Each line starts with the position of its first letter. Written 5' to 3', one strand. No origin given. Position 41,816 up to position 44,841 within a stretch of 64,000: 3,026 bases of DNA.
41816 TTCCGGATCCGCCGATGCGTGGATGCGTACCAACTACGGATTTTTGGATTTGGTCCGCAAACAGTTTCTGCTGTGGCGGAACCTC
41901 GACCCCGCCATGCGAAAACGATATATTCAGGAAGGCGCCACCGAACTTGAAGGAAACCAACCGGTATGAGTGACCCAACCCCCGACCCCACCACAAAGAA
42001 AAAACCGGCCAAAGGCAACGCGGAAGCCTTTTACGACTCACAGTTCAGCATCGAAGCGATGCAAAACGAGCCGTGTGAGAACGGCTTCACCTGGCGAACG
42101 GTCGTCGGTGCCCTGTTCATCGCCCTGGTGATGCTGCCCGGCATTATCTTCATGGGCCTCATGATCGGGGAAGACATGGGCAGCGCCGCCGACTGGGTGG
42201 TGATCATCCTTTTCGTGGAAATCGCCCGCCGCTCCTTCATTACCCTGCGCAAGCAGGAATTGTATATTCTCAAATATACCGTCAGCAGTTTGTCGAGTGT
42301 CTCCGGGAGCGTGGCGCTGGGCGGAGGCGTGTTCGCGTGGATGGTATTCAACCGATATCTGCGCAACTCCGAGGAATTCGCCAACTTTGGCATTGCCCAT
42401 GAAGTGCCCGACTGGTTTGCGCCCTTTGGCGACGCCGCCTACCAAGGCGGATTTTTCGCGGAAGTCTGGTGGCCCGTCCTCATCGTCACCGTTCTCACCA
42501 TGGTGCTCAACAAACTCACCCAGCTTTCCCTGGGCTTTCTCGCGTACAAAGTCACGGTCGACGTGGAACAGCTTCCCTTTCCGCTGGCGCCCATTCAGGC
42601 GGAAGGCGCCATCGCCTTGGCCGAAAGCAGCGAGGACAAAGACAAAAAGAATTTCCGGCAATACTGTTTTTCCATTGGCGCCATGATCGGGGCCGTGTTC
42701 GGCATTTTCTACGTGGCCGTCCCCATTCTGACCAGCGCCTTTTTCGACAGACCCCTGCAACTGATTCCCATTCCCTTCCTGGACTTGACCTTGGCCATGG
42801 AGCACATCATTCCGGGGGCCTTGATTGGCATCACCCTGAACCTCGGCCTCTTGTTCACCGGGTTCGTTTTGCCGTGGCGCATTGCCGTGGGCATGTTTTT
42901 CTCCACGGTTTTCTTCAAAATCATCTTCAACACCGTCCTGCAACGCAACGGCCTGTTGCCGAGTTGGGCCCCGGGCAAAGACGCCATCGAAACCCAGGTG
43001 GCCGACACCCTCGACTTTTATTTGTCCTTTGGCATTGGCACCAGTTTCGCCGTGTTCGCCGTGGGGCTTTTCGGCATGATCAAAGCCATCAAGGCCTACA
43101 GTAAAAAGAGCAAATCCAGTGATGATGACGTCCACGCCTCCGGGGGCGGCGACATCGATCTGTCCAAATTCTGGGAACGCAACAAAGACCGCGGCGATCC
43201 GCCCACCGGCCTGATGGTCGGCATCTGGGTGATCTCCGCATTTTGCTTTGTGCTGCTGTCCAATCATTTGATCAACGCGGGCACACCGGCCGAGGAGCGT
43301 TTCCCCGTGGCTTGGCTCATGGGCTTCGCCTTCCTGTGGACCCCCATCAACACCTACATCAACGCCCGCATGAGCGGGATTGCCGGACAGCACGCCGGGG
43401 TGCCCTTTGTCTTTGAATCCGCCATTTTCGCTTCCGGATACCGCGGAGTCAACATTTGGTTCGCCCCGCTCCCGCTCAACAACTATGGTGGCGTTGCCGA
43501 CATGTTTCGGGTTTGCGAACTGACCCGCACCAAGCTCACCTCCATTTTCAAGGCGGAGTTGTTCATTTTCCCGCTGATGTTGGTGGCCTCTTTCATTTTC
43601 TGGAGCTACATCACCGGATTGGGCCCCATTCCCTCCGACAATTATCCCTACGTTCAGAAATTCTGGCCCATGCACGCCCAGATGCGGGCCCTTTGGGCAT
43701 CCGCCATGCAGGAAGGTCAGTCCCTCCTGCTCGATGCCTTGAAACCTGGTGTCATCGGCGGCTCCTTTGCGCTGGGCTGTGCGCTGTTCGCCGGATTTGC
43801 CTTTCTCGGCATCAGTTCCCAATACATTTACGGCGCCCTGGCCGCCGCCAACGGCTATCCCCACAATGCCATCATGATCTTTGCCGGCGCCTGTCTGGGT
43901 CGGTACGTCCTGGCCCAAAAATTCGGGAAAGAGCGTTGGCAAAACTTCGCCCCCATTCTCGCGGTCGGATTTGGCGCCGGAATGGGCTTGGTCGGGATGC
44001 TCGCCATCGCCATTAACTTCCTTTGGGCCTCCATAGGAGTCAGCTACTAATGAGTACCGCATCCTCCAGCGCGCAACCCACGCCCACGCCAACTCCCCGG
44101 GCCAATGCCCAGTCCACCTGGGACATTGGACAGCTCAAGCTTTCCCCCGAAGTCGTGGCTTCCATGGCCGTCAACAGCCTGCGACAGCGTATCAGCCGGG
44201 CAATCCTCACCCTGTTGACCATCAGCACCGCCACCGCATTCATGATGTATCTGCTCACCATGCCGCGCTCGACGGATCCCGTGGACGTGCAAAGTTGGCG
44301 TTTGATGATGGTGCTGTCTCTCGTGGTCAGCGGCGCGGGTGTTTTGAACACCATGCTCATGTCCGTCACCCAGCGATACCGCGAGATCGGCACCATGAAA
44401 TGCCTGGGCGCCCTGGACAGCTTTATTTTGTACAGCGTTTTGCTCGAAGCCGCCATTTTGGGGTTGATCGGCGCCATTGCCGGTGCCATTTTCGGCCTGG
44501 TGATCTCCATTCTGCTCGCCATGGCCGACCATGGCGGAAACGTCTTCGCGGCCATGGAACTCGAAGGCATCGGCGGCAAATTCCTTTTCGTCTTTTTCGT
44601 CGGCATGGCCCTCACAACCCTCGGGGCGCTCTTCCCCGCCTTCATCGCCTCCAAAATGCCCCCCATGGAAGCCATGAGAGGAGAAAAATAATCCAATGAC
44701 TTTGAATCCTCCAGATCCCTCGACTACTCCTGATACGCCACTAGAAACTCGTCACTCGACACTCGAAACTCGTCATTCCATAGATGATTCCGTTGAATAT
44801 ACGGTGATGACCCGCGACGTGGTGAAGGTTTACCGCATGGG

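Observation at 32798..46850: Second, permuted paralogous copy of the same six-component module, ending in an OprO/P-type porin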

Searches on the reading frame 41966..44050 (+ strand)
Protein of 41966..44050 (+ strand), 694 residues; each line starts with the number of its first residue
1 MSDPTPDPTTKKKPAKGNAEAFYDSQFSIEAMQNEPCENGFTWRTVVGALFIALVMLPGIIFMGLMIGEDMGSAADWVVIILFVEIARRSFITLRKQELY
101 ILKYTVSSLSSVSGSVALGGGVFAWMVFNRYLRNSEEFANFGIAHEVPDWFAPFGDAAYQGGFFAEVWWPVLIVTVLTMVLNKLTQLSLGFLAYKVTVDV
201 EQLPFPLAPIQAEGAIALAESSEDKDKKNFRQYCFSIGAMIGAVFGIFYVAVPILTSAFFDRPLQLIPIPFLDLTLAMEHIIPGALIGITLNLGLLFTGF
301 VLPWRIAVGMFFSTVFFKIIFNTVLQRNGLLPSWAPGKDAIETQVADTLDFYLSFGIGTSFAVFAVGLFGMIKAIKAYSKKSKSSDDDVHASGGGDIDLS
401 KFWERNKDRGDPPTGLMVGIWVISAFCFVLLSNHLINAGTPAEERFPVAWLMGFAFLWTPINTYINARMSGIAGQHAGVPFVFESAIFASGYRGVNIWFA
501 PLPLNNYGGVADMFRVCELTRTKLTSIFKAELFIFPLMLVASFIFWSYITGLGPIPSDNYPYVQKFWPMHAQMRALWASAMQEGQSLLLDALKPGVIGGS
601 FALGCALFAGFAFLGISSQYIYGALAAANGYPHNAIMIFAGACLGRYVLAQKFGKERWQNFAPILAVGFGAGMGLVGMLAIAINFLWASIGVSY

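Call 5: search_protein_families(library=pfam, proteins=[window:41966-44050:+], max_evalue=0.01)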
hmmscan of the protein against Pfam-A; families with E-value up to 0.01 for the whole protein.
window:41966-44050:+ (694 aa): 0 families

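Call 7: search_protein_families(library=ncbifam, proteins=[window:41966-44050:+], max_evalue=0.01)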
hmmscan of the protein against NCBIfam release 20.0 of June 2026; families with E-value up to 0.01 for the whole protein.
window:41966-44050:+ (694 aa): 0 families

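Call 10: find_homologous_proteins(query=window:41966-44050:+)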
Query window:41966-44050:+ (694 aa): 705 proteins with E <= 0.001 among 8000 candidates; the best 120 are listed.
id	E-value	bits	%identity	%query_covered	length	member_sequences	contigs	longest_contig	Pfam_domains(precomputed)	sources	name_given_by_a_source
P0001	0.0e+0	1576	100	100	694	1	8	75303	-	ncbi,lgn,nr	ncbi:MAG: hypothetical protein JJU29_03810 [Verrucomicrobia bacterium]|nr:hypothetical protein [Verr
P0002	0.0e+0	1340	86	97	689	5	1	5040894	-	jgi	jgi:hypothetical protein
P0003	0.0e+0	1311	83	97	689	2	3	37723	-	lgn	-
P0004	0.0e+0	1273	81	100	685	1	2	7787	-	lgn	-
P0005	0.0e+0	1218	78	100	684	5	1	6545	-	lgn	-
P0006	0.0e+0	1187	75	99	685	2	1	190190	-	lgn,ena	-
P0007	0.0e+0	1183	74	100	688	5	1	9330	-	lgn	-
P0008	0.0e+0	1181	74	99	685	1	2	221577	-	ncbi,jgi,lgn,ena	-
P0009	0.0e+0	1177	75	97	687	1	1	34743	-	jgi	jgi:hypothetical protein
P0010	0.0e+0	1175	74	99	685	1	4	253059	-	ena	-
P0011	0.0e+0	1147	74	97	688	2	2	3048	-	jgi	-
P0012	0.0e+0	1146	73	97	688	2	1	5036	-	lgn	-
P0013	0.0e+0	1120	71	99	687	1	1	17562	-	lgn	-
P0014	0.0e+0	1119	71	97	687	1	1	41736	-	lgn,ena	-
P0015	0.0e+0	1117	70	99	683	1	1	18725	-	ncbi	-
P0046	0.0e+0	1018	64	99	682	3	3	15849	PF03169.21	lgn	-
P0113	4.4e-275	933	61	100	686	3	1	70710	-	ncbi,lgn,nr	ncbi:MAG: OPT/YSL family transporter [Opitutales bacterium]|nr:OPT/YSL family transporter [Opitutale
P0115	1.6e-270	918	59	98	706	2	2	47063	PF03169.21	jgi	-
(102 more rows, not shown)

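Call 14: find_encoding_contigs(protein=P0002, flank=10000, max_places=3)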
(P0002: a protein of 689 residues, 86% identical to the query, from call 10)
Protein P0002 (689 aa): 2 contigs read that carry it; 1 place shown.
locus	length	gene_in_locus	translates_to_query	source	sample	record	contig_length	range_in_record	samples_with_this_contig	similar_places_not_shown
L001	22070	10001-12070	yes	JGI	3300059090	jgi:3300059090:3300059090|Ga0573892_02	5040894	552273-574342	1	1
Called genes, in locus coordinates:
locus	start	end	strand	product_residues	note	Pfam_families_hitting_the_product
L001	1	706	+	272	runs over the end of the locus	-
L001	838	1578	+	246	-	PF00005:ABC_tran, PF02463:SMC_N (faint), PF13304:AAA_21 (faint)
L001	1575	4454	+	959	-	PF20581:DUF6785, PF20580:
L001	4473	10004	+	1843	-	PF01476:LysM (weak), PF02687:FtsX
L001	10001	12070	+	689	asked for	-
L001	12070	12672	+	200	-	PF02687:FtsX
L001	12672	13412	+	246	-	PF02463:SMC_N (weak), PF00005:ABC_tran, PF13555:AAA_29 (faint), PF13304:AAA_21 (weak)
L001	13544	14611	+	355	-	PF07396:Porin_O_P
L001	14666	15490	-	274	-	PF00165:HTH_AraC (weak), PF12833:HTH_18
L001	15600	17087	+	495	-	PF02056:Glyco_hydro_4, PF11975:Glyco_hydro_4C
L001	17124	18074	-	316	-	PF03547:Mem_trans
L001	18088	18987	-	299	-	PF02673:BacA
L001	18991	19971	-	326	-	PF13580:SIS_2 (faint), PF01380:SIS, PF00571:CBS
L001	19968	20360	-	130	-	-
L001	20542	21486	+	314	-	PF01408:GFO_IDH_MocA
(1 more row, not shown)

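Call 16: search_protein_families(library=pfam, proteins=[window:41966-44047:+, P0115, P0046, P0113], max_evalue=10)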
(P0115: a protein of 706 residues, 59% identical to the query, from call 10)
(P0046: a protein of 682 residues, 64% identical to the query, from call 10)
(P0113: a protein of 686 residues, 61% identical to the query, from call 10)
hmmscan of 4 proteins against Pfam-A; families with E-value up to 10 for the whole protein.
window:41966-44047:+ (694 aa): 0 families

P0115 (706 aa): 1 family
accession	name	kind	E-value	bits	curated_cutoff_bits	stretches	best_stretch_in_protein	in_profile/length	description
PF03169.20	OPT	-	1.3e-08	34.5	25.8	2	183-492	101-414/623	OPT oligopeptide transporter protein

P0046 (682 aa): 0 families

P0113 (686 aa): 0 families
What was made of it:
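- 41966..44050 (+): Family B (694 aa): OPT/YSL-fold permease, always immediately downstream of the giant gene. Homolog P0115 passes the Pfam OPT cut-off (call 16).
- On OPT/YSL transporters (PF03169): The relative P0115 scores 34.5 bits against 25.8 (call 16).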

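Call 17: find_related_loci(query=A1, collection=genome_contigs, flank=10000)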
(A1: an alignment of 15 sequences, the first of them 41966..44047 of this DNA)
Query A1 (694 aa) in genome_contigs; peptide patterns used: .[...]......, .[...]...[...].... (x = any residue, [..] = any of these).
600 stretches matched a pattern (row limit reached: there are more); 564 encode a relative of the query (tblastn E <= 1e-3); the best 80 are kept; 80 distinct loci.
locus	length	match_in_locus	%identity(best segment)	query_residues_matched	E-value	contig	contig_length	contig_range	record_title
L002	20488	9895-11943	67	2-694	0e+0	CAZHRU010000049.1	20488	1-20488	MAG TPA_asm: uncultured Verrucomicrobiota bacterium isolate SRP272421_co4_615 genome assembly, contig: NODE_6249_length_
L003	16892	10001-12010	67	20-694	0e+0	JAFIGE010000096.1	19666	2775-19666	MAG: Opitutales bacterium isolate BM_Day8_Bin.4 NODE_1267_length_19666_cov_11.694916, whole genome shotgun sequence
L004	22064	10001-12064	65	1-691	0e+0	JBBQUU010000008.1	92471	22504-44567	MAG: Opitutales bacterium isolate Co_metawrap_1950 Cmw_1950_k141_21897166_length_92471_cov_14.9988, whole genome shotgun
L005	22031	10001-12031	65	21-694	0e+0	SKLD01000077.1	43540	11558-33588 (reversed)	MAG: Opitutales bacterium isolate CSSed162cmA_196 CSSed16-2cmA-779, whole genome shotgun sequence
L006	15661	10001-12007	67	17-694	0e+0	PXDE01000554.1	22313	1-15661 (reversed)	MAG: PVC group bacterium isolate T3Sed10_321R1 T3-Sed10-C3981, whole genome shotgun sequence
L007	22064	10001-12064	62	1-694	0e+0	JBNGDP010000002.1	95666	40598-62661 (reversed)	MAG: Oceanipulchritudo sp. isolate E05-032 bin78.fa-2, whole genome shotgun sequence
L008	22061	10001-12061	62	4-694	0e+0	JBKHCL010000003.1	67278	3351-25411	MAG: Phycisphaerae bacterium isolate D1M02_5 NODE_33_length_67278_cov_11.545751, whole genome shotgun sequence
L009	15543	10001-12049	62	7-694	0e+0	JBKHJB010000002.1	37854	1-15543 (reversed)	MAG: Phycisphaerae bacterium isolate D4M11_13 NODE_429_length_37854_cov_12.569909, whole genome shotgun sequence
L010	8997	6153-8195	69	5-694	0e+0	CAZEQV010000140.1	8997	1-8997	MAG TPA_asm: uncultured Verrucomicrobiota bacterium isolate binchicken_co107_144 genome assembly, contig: NODE_17029_len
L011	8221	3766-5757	62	22-694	0e+0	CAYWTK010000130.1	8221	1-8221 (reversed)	MAG TPA_asm: uncultured Opitutaceae bacterium isolate binchicken_co314_21 genome assembly, contig: NODE_5078_length_8221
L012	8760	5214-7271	61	1-694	0e+0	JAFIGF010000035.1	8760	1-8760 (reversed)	MAG: Opitutales bacterium isolate coassembly_bin.52 k141_98936, whole genome shotgun sequence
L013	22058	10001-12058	61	1-694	0e+0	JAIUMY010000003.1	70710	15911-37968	MAG: Opitutales bacterium isolate PBR18_bin56 bin56.contig0002, whole genome shotgun sequence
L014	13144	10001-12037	64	2-694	0e+0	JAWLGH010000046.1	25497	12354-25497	MAG: Oceanipulchritudo sp. isolate 21BLK6-1.bin.89 NODE_1461_length_25497_cov_7.218167, whole genome shotgun sequence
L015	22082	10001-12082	65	11-694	0e+0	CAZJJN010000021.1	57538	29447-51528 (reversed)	MAG TPA_asm: uncultured Phycisphaeraceae bacterium isolate SRP141376_co5_440 genome assembly, contig: NODE_1170_length_5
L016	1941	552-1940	59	6-480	0e+0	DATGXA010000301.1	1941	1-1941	MAG TPA_asm: Opitutaceae bacterium isolate SMAG_U10596 k141_171686, whole genome shotgun sequence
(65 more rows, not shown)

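Call 24: predict_structure(alignment_id=A1)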
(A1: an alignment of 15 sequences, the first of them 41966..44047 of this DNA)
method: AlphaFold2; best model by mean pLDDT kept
length: 694 residues; sequences in the alignment: 15
mean_pLDDT: 62.3   pTM: 0.60
mean pLDDT of the five models: 62.3, 60.6, 58.0, 55.3, 43.8
residues with pLDDT >= 90: 0; 70-90: 248; 50-70: 296; < 50: 150
segments of 3 or more residues with pLDDT < 50: 1-31, 112-120, 204-225, 262-292, 336-339, 385-395, 471-506, 692-694
pLDDT, mean of each block of 10 residues (from residue 1): 35 34 36 64 79 70 58 58 66 70 71 39 65 71 66 68 70 74 77 78 49 45 51 68 67 63 40 36 37 58 71 74 69 51 58 69 71 73 50 53 78 84 83 72 70 73 65 37 42 43 49 68 78 75 64 57 59 62 53 73 82 75 65 68 75 66 66 66 62 40
secondary structure, 60 per line:
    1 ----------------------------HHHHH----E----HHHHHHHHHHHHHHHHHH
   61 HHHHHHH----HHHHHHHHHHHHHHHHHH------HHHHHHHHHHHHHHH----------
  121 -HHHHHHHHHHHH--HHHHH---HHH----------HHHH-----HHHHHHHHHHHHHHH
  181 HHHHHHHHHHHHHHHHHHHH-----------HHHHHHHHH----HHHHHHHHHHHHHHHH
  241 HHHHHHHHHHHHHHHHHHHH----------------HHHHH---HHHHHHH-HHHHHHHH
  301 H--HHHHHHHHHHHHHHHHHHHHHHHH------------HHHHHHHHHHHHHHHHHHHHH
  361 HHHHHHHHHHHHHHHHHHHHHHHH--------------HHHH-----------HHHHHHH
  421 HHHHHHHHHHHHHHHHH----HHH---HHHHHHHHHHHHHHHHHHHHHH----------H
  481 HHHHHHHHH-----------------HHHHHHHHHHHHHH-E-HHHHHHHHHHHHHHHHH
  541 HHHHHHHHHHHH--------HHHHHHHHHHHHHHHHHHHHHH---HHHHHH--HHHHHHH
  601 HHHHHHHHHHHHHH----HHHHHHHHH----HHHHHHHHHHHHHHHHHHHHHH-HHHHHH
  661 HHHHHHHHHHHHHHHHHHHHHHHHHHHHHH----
elements in order (helices of 4 or more, strands of 3 or more residues): H29-33 H43-67 H72-89 H96-110 H122-133 H136-140 H157-160 H166-200 H212-220 H225-260 H277-281 H285-291 H293-301 H304-327 H340-384 H399-402 H414-437 H448-469 H480-489 H507-520 H524-552 H561-582 H586-591 H594-614 H619-627 H632-653 H655-690
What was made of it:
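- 41966..44050 (+): AF2 model with pLDDT 62 and pTM 0.60 (call 24).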

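Call 28: fold_search(model_id=the predicted structure, library=pdb)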
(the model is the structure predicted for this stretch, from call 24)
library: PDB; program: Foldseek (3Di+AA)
matches with E <= 10: 346; with E <= 0.001: 2
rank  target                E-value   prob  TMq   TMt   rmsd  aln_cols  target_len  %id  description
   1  7wst_A                4.6e-09  1.00  0.54  0.61   7.4       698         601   13  Cryo-EM structure of the barley Yellow stripe 1 transporter in complex with Fe(III)-DMA (released 2022-11-30)
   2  7wsr_A                3.0e-08  1.00  0.51  0.57   8.0       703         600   14  Cryo-EM structure of the barley Yellow stripe 1 transporter (released 2022-11-30)
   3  9i5z_B                1.3e-01  0.11  0.08  0.10  28.8       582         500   12  Upregulated state of BetP in potassium (released 2026-02-18)
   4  9gkk_A                1.4e-01  0.14  0.10  0.13  27.5       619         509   11  BetP heterotrimeric complex (released 2025-09-10)
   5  8zxk_B                1.6e-01  0.16  0.12  0.15  24.5       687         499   11  Cryo-EM structure of trimethylamine transporter TmaT binding with TMA (released 2024-11-06)
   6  9hko_B                1.6e-01  0.10  0.09  0.11  29.7       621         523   12  Downregulated closed state of BetP in complex with betaine (released 2025-12-17)
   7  5xat_D                1.7e-01  0.13  0.09  0.13  26.3       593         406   11  Structural insights into the elevator-like mechanism of the sodium/citrate symporter CitS (released 2017-06-14)
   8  5xas_A                2.0e-01  0.09  0.08  0.11  27.2       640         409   13  Structural insights into the elevator-like mechanism of the sodium/citrate symporter CitS (released 2017-06-14)
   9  9gkk_C                2.5e-01  0.11  0.10  0.12  24.2       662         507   11  BetP heterotrimeric complex (released 2025-09-10)
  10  8zw8_A                2.5e-01  0.09  0.09  0.11  29.8       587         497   13  Cryo-EM structure of trimethylamine transporter TmaT (released 2024-11-06)
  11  4ain_C                2.7e-01  0.15  0.13  0.16  24.7       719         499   12  Crystal structure of BetP with asymmetric protomers. (released 2012-06-06)
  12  5xas_B                2.7e-01  0.11  0.09  0.14  27.8       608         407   12  Structural insights into the elevator-like mechanism of the sodium/citrate symporter CitS (released 2017-06-14)
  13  4doj_C                2.8e-01  0.08  0.09  0.11  29.1       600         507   11  Crystal structure of BetP in outward-facing conformation (released 2012-06-06)
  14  4ain_A                3.1e-01  0.08  0.08  0.10  28.8       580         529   12  Crystal structure of BetP with asymmetric protomers. (released 2012-06-06)
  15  5xar_B                3.7e-01  0.09  0.09  0.13  26.7       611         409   11  Structural insights into the elevator-like mechanism of the sodium/citrate symporter CitS (released 2017-06-14)
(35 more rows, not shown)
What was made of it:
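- On OPT/YSL transporters (PF03169): B2 model against 7wst: E 5e-9, TM 0.54/0.61 (call 28).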

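Call 30: search_solved_structures(query=A1, max_evalue=1)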
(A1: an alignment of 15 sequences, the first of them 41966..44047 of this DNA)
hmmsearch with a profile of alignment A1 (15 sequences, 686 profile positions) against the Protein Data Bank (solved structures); distinct sequences matched with E-value up to 1: 0.
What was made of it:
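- Tried and rejected: A profile of the B family finds no solved structure by sequence (call 30).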

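Call 71: search_protein_families(library=padloc, proteins=[window:41966-44050:+], max_evalue=0.001)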
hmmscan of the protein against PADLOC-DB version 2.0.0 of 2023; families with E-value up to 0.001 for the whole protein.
window:41966-44050:+ (694 aa): 0 families

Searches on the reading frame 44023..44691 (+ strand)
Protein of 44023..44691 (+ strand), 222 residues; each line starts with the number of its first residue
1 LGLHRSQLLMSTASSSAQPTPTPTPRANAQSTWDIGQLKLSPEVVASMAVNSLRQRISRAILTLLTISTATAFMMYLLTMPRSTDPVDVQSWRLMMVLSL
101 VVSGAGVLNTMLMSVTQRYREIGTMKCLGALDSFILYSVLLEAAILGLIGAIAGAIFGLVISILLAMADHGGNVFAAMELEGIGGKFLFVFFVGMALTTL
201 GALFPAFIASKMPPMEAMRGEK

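Call 5: search_protein_families(library=pfam, proteins=[window:44023-44691:+], max_evalue=0.01)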
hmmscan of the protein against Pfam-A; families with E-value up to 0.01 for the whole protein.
window:44023-44691:+ (222 aa): 1 family
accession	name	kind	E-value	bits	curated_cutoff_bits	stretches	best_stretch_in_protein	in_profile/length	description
PF02687.27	FtsX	-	1.1e-17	64.6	25.5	1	94-214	2-120/120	FtsX-like permease C-terminal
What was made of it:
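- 44050..44691 (+): Small FtsX protein (213 aa): four membrane helices with almost no periplasmic loop. Pfam FtsX, E 1e-17 (call 5).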

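Call 7: search_protein_families(library=ncbifam, proteins=[window:44023-44691:+], max_evalue=0.01)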
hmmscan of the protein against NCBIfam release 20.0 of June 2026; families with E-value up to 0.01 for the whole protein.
window:44023-44691:+ (222 aa): 10 families
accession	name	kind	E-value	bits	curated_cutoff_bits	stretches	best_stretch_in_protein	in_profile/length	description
NF007826.0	PRK10535.1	equivalog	1.1e-12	47.1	966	1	93-219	526-646/648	macrolide ABC transporter ATP-binding protein/permease MacB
TIGR03434.1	ADOP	subfamily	2.7e-11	42.3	622.3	1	27-221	208-402/803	ADOP family duplicated permease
TIGR02212.1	lolCE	equivalog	1.9e-08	33.7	362.45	1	93-221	270-411/411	lipoprotein-releasing ABC transporter permease subunit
NF038347.1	FtsX_Gpos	exception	8.3e-08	31.9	225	1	92-157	170-236/296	permease-like cell division protein FtsX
TIGR01185.1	devC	equivalog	1.5e-07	30.7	290.35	1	29-162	203-331/380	ABC transporter permease DevC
NF008357.0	PRK11146.1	exception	2.7e-07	29.8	439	1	94-167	274-347/414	lipoprotein-releasing ABC transporter permease subunit LolE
NF038346.1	FtsX_actino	exception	4.8e-07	29.5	250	1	95-208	186-300/308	permease-like cell division protein FtsX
TIGR00439.2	FtsX_Gneg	equivalog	1.4e-06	27.8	255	1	107-204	185-285/292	permease-like cell division protein FtsX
TIGR02213.1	lolE_release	exception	4.6e-06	25.7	540.35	1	94-167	271-344/411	lipoprotein-releasing ABC transporter permease subunit LolE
NF008076.0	PRK10814.1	exception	0.00086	18.4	473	1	96-220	269-398/399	lipoprotein-releasing ABC transporter permease subunit LolC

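Call 71: search_protein_families(library=padloc, proteins=[window:44050-44691:+], max_evalue=0.001)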
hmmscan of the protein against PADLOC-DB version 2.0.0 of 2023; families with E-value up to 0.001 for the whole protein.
window:44050-44691:+ (213 aa): 1 family
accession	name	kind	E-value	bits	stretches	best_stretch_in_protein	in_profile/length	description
PDLC01991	CARF_m8--CARF_LolE_TM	-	1.2e-05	21.7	1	97-156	450-509/810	-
